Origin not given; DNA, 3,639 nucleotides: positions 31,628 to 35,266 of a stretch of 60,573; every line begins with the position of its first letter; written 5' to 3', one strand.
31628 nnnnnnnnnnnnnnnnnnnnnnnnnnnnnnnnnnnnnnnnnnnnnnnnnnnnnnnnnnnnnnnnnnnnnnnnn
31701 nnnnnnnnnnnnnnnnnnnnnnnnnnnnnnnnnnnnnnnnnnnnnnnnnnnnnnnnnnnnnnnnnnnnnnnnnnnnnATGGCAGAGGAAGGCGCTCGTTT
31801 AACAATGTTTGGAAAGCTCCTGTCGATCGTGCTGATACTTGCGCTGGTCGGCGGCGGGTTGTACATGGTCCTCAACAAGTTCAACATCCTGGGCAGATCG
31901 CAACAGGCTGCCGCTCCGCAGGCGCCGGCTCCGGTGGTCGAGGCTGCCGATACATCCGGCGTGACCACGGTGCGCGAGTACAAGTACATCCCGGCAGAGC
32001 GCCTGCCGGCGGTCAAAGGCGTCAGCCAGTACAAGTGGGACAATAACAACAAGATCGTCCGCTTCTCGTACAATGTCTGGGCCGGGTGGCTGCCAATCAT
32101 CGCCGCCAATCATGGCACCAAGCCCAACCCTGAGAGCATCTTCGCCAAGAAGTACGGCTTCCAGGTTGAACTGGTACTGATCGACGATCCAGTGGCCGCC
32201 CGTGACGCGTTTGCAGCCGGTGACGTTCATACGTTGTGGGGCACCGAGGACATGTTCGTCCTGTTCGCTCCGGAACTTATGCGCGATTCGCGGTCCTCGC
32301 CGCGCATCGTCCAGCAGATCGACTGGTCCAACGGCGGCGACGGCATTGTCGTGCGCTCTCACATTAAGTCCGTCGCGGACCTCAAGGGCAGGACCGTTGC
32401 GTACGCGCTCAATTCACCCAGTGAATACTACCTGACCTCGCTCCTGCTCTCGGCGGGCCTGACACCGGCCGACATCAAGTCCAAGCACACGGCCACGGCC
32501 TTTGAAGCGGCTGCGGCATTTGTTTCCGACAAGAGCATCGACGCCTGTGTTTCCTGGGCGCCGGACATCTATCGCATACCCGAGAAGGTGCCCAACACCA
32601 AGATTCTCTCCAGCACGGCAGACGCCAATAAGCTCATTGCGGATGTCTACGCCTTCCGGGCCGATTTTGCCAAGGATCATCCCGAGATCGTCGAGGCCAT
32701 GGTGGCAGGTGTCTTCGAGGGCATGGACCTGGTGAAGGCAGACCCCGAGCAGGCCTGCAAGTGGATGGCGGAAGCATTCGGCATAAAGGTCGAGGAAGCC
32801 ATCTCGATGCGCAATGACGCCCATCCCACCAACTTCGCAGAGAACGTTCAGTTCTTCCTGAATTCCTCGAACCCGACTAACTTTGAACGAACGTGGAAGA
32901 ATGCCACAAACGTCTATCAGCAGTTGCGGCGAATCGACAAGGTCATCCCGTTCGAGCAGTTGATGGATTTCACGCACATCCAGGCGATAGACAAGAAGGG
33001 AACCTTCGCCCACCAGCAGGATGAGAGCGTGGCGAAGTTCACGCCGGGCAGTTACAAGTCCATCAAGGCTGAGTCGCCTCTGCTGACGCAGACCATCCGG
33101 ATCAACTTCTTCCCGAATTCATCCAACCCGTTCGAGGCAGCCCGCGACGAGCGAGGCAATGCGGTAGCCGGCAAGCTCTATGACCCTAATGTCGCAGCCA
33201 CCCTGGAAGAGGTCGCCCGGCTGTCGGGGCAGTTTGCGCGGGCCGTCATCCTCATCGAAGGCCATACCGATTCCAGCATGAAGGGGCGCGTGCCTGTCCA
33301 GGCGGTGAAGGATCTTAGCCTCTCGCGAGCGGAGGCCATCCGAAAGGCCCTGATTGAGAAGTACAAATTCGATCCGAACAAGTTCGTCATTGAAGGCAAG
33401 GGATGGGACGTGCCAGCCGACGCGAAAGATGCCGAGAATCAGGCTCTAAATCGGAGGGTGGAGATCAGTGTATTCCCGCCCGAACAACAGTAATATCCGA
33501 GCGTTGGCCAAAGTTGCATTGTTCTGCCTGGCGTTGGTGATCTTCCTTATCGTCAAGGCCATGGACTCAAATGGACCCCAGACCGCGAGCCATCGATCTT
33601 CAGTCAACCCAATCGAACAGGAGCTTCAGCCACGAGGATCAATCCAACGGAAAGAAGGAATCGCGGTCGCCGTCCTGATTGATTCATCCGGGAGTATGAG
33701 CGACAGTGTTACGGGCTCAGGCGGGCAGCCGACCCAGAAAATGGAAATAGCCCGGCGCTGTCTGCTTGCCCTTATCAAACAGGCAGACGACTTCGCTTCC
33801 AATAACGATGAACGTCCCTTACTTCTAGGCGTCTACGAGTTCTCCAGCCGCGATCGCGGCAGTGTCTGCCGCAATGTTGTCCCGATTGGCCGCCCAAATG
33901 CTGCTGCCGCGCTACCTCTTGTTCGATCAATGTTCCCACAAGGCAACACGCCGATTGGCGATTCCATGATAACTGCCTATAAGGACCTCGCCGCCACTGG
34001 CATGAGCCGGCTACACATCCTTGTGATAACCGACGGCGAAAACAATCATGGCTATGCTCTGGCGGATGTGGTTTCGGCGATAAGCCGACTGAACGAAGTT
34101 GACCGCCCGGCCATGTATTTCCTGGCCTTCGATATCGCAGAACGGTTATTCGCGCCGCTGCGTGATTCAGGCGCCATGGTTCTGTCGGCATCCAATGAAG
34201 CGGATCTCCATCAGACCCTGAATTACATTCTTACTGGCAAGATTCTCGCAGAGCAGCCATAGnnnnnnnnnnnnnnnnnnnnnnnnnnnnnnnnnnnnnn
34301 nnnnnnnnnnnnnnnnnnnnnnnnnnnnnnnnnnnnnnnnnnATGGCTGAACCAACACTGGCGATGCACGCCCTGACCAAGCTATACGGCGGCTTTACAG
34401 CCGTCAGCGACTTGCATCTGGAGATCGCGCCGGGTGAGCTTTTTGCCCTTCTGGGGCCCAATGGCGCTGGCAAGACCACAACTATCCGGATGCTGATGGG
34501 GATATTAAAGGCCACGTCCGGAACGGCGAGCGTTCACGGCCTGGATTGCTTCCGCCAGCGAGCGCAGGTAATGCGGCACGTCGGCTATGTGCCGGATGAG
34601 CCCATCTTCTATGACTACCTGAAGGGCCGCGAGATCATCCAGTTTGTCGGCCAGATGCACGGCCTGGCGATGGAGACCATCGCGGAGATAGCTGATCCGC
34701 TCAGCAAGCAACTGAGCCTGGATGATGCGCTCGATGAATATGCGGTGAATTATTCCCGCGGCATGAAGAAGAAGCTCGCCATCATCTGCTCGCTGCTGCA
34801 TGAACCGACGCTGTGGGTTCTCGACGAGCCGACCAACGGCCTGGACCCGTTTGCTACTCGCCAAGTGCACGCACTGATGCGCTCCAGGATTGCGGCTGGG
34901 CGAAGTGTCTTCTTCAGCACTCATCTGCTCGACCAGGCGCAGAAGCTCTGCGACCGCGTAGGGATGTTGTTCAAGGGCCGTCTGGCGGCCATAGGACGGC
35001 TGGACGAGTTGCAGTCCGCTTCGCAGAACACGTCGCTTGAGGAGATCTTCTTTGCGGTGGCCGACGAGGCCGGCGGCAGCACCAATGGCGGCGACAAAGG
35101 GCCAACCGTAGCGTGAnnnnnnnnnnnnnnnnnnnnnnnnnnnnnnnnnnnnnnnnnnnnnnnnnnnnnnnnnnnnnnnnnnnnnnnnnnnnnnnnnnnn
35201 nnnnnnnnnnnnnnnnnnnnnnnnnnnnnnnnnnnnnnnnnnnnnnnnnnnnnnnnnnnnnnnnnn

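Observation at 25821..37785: Candidate bacterial ESCRT-III-like membrane-remodelling operon: PspA + dedicated AAA+ ATPase + coiled-coil partners + ABC/SBP-OmpA + vWA + protease-exporter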

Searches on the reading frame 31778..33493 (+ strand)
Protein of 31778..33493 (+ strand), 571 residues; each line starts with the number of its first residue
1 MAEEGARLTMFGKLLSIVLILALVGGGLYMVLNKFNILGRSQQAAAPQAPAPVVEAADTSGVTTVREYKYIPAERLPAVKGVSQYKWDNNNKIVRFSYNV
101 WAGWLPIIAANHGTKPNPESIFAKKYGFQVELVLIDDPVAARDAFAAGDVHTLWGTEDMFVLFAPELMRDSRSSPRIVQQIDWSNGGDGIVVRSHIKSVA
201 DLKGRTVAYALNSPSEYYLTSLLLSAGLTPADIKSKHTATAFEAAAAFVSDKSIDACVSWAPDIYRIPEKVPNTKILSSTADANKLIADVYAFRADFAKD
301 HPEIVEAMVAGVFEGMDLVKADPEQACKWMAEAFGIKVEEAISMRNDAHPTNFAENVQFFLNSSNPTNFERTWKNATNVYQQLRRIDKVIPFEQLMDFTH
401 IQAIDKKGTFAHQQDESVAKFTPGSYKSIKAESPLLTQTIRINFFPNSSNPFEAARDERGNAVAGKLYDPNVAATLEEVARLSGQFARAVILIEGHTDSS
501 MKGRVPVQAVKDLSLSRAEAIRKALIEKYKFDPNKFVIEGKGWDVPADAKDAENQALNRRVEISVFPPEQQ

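Call 3: search_protein_families(library=pfam, proteins=[window:31778-33493:+], max_evalue=0.01)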
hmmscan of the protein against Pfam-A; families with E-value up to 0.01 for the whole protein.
window:31778-33493:+ (571 aa): 5 families
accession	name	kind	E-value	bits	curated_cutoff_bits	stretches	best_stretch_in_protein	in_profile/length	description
PF09084.16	NMT1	-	4.9e-12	46.6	20.5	1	194-326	83-216/216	NMT1/THI5 like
PF00691.25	OmpA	-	1e-09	39.1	27.2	1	470-556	11-94/98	OmpA family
PF12974.12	Phosphonate-bd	-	7.2e-08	32.5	27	1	123-298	24-202/242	ABC transporter, phosphonate, periplasmic substrate-binding protein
PF04069.17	OpuAC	-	5.8e-05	23.2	21.2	1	122-307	24-222/257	Substrate binding domain of ABC-type glycine betaine transport system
PF13379.11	NMT1_2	-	0.0013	19.1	24.7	1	122-326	29-244/252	NMT1-like family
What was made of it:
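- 31778..33493 (+): g7: bitopic periplasmic protein. Core gene. It has a conserved N-terminal TM helix (about aa 10-32), an SBP-like domain (about aa 95-350) and an OmpA-like peptidoglycan-binding domain (aa 470-556, nt 33185-33445). NMT1, E 4.9e-12, and OmpA, E 1e-9 (call 3).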

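Call 47: search_protein_families(library=ncbifam, proteins=[window:31778-33493:+], max_evalue=0.001)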
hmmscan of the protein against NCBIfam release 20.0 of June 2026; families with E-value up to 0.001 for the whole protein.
window:31778-33493:+ (571 aa): 26 families (the best 25 are shown)
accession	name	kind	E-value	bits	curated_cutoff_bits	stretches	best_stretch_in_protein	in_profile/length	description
TIGR03427.1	ABC_peri_uca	equivalog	6.8e-23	81.3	333.9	1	96-337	6-239/328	putative urea ABC transporter substrate-binding protein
TIGR01728.1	SsuA_fam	subfamily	8.4e-22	77.7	163.5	1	187-349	86-249/290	aliphatic sulfonate ABC transporter substrate-binding protein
NF008588.0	PRK11553.1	subfamily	1.8e-12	46.9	299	1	193-351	118-271/319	aliphatic sulfonate ABC transporter substrate-binding protein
NF053611.1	YiaD_Gzip_OmpA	equivalog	9e-12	45.1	175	1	470-565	115-206/206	YiaD family glycine zipper/OmpA-like lipoprotein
TIGR03350.1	type_VI_ompA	equivalog_domain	3.4e-11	43.2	139.8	1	475-565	48-137/137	type VI secretion system protein TssL, long form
NF045788.1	Omp38Acinit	equivalog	8.6e-11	41.5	500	1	477-561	261-342/354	outer membrane protein Omp38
NF006508.0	PRK08944.1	subfamily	1.1e-09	38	259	1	489-566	210-288/304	MotB family protein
NF008553.0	PRK11480.1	equivalog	2.3e-09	36.9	490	1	120-328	43-244/320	taurine ABC transporter substrate-binding protein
NF053613.1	OMP_toxin_LptF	equivalog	6.6e-08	32.5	400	1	487-565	171-245/256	lipotoxin F family OmpA-related lipoprotein LptF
NF005444.0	PRK07033.1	equivalog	7.4e-08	31.8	520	1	488-569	344-425/438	DotU family type VI secretion system protein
NF045787.1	OmpABordt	equivalog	9.4e-08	32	200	1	470-565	98-189/194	outer membrane protein OmpA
NF033763.1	exchanger_TraB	exception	1e-07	30.4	700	1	474-570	409-502/522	outer membrane exchange protein TraB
TIGR01729.1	taurine_ABC_bnd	equivalog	5e-07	29.4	304.25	1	189-325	83-219/300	taurine ABC transporter substrate-binding protein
NF040735.1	SBP_SaoX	equivalog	2.5e-06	26.8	300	1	171-342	66-241/330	ABC transporter substrate-binding subunit SaoX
NF005382.1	PRK06925.1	equivalog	3.2e-06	27.6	264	1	472-564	130-222/225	flagellar motor protein MotS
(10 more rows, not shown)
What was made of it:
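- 31778..33493 (+): SsuA_fam and urea-type SBP matches (call 47).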

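Call 49: search_protein_families(library=padloc, proteins=[window:31778-33493:+], max_evalue=0.001)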
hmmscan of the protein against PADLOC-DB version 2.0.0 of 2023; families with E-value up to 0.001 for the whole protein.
window:31778-33493:+ (571 aa): 0 families

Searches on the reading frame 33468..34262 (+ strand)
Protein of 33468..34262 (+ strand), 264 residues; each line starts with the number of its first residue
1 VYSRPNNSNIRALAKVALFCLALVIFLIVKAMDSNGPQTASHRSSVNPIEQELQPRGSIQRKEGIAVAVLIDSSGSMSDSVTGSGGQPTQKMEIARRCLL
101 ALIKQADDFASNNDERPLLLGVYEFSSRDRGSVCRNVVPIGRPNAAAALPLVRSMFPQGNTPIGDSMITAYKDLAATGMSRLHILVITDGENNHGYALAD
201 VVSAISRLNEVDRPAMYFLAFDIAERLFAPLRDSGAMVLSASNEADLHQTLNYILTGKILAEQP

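Call 3: search_protein_families(library=pfam, proteins=[window:33468-34262:+], max_evalue=0.01)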
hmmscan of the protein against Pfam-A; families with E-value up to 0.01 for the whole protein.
window:33468-34262:+ (264 aa): 2 families
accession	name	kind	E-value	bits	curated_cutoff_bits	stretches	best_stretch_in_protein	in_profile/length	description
PF00092.34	VWA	-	2.1e-05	25.2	23.8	1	67-209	2-128/174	von Willebrand factor type A domain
PF13519.12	VWA_2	-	0.00019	22.5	27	1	67-191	1-107/107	von Willebrand factor type A domain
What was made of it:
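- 33468..34262 (+): g8: N-terminally anchored vWA-domain protein with a complete MIDAS-type DSSGS motif. Frequent accessory gene and the last gene of the conserved unit. VWA, E 2e-5 (call 3).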

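Call 47: search_protein_families(library=ncbifam, proteins=[window:33468-34262:+], max_evalue=0.001)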
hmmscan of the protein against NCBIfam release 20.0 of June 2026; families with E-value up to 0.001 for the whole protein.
window:33468-34262:+ (264 aa): 1 family
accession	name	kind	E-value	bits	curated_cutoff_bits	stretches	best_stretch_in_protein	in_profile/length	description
TIGR02442.1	Cob-chelat-sub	hypoth_equivalog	0.00084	17.9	779.45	0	45-205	454-596/641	putative cobaltochelatase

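Call 49: search_protein_families(library=padloc, proteins=[window:33468-34262:+], max_evalue=0.001)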
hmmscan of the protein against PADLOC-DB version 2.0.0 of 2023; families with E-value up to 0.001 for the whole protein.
window:33468-34262:+ (264 aa): 0 families

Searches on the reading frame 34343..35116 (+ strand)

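Call 3: search_protein_families(library=pfam, proteins=[window:34343-35116:+], max_evalue=0.01)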
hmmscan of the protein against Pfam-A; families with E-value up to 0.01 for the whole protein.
window:34343-35116:+ (257 aa): 8 families
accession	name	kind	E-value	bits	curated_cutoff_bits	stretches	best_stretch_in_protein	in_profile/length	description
PF00005.33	ABC_tran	-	5.5e-25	89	25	1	22-165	2-137/137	ABC transporter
PF13304.12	AAA_21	-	3.2e-14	54.1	27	1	82-194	166-298/304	AAA domain, putative AbiEii toxin, Type IV TA system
PF00448.28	SRP54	-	6.1e-05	23.2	22.7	1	34-74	4-44/196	SRP54-type protein, GTPase domain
PF13604.12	AAA_30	-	0.0012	19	27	1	33-184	20-114/191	AAA domain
PF13476.12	AAA_23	-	0.0018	19.4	27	1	18-56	7-44/201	AAA domain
PF13401.12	AAA_22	-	0.0072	17.1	27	0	34-61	8-33/130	AAA domain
PF13245.12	AAA_19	-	0.0075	16.9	25.1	0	31-71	11-51/134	AAA domain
PF13514.12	AAA_27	-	0.0094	16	22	0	14-54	10-49/206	AAA domain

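Call 47: search_protein_families(library=ncbifam, proteins=[window:34343-35116:+], max_evalue=0.001)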
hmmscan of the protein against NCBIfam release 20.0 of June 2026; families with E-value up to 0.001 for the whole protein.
window:34343-35116:+ (257 aa): 184 families (the best 25 are shown)
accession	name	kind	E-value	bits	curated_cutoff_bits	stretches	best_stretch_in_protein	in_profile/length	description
TIGR01188.1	drrA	subfamily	6.3e-62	209.6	312.45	1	13-231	1-219/302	daunorubicin resistance ABC transporter, ATP-binding protein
NF033858.1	ABC2_perm_RbbA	equivalog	4.1e-48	164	1050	1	5-247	266-508/909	ribosome-associated ATPase/putative transporter RbbA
TIGR03522.1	GldA_ABC_ATP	equivalog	1.2e-44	153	402.6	1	7-236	4-232/301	gliding motility-associated ABC transporter ATP-binding subunit GldA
TIGR03740.1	galliderm_ABC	subfamily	1.2e-44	152.6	309.75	1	7-239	2-221/223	lantibiotic protection ABC transporter ATP-binding subunit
TIGR03864.1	PQQ_ABC_ATP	hypoth_equivalog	2.1e-42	145.2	302.25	1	6-238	2-234/236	ABC transporter, ATP-binding subunit, PQQ-dependent alcohol dehydrogenase system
NF010060.0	PRK13537.1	equivalog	2.4e-42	144.9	521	1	2-228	12-238/314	nodulation factor ABC transporter ATP-binding protein NodI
NF010059.0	PRK13536.1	equivalog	3.8e-41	141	549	1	6-231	44-269/342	nodulation factor ABC transporter ATP-binding protein NodI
TIGR01288.1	nodI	equivalog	9.2e-40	136.5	424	1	8-235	7-234/303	nodulation factor ABC transporter ATP-binding protein NodI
TIGR01257.1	rim_protein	equivalog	3.4e-38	130.3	4012.85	1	6-225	1938-2159/2272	rim ABC transporter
TIGR04406.1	LPS_export_lptB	equivalog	1.5e-32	112.8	240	1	6-227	2-226/239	LPS export ABC transporter ATP-binding protein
TIGR04521.1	ECF_ATPase_2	equivalog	4.4e-30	104.7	330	1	19-228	19-237/279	energy-coupling factor transporter ATPase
NF047930.1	ABC_ATP_B6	equivalog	6.9e-29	100.8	670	1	6-236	3-236/510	putative B6 ABC transporter ATP-binding protein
TIGR00968.1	3a0106s01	subfamily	1.2e-28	100.3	342.75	1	9-230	4-225/237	sulfate ABC transporter ATP-binding protein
TIGR01189.1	ccmA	equivalog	2.6e-28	99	131.6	1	6-196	1-187/198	heme ABC exporter ATP-binding protein CcmA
TIGR01186.1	proV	subfamily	5.7e-28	98.1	326.6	1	16-235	4-229/363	betaine/proline/choline family ABC transporter ATP-binding protein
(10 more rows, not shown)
